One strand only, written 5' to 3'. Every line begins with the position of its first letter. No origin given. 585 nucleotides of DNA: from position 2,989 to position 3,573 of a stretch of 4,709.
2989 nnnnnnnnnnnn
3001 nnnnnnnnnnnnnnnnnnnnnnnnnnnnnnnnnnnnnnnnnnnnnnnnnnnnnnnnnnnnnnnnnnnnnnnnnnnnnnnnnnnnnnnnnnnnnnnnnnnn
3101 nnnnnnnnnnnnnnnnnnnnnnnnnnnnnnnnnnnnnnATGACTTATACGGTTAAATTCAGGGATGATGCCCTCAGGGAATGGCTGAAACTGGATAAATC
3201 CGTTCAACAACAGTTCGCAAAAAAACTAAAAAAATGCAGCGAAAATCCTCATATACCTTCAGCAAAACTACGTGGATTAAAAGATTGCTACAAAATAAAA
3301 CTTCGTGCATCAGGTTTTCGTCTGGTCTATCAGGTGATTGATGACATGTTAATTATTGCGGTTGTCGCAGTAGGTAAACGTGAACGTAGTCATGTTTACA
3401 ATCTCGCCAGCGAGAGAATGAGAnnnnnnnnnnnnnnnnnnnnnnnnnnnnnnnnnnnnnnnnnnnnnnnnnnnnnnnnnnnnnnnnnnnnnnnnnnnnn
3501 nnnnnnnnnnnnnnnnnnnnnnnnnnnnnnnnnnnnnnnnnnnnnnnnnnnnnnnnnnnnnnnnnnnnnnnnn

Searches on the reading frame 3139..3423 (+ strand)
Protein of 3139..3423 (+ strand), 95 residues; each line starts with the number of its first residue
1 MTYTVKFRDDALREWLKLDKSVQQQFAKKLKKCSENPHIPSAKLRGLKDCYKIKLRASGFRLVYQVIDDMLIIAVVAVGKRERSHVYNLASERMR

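Call 16: profile_search(protein=window:3139-3423:+)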
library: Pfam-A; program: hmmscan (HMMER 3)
A. the first sequence (95 residues): domains with independent E <= 10: 5; with E <= 0.001: 2
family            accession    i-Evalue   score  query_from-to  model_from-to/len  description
ParE_toxin        PF05016.21    1.5e-14    54.8       5-83          1-87/89  ParE toxin of type II toxin-antitoxin system, parDE
ParE-like_toxin   PF15781.12    2.2e-05    24.7      13-82          9-80/87  ParE-like toxin of type II bacterial toxin-antitoxin system
Gp49              PF05973.20      0.044    14.3      14-82          2-74/90  Phage derived protein Gp49-like (DUF891)
DUF3788           PF12663.12      0.076    13.4      10-93          7-90/128  Protein of unknown function (DUF3788)
SAM_BAF           PF02961.22       0.88    10.5      43-73         22-52/88  Barrier to autointegration factor

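Call 39: search_solved_structures(query=window:3139-3423:+, max_evalue=0.01)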
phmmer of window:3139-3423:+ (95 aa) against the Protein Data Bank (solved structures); distinct sequences matched with E-value up to 0.01: 4.
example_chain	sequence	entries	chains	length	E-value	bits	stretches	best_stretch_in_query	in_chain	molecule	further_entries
4v7k_Ay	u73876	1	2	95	1.7e-29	104.8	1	1-93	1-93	Toxin relE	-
4fxe_D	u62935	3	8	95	1.2e-28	102.1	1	1-93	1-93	mRNA interferase RelE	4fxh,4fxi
4v7j_Ay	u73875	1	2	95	8.6e-28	99.4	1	1-93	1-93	Toxin relE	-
2kc8_A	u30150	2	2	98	9.6e-28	99.2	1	1-93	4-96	Toxin relE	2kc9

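Call 58: search_protein_families(proteins=[window:3139-3423:+], library=ncbifam, max_evalue=0.01)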
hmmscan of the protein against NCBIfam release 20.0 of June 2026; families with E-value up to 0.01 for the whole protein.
window:3139-3423:+ (95 aa): 2 families
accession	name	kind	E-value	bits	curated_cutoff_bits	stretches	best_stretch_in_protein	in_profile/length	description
TIGR02385.1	RelE_StbE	subfamily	2e-08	34.6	27.9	1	5-86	2-87/88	type II toxin-antitoxin system mRNA interferase toxin, RelE/StbE family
TIGR02116.1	toxin_Txe_YoeB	equivalog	0.0016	18.6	51.8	1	4-74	2-74/80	Txe/YoeB family addiction module toxin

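Call 65: search_protein_families(proteins=[window:3139-3423:+], library=padloc, max_evalue=0.01)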
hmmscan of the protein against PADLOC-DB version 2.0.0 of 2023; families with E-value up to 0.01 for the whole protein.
window:3139-3423:+ (95 aa): 0 families
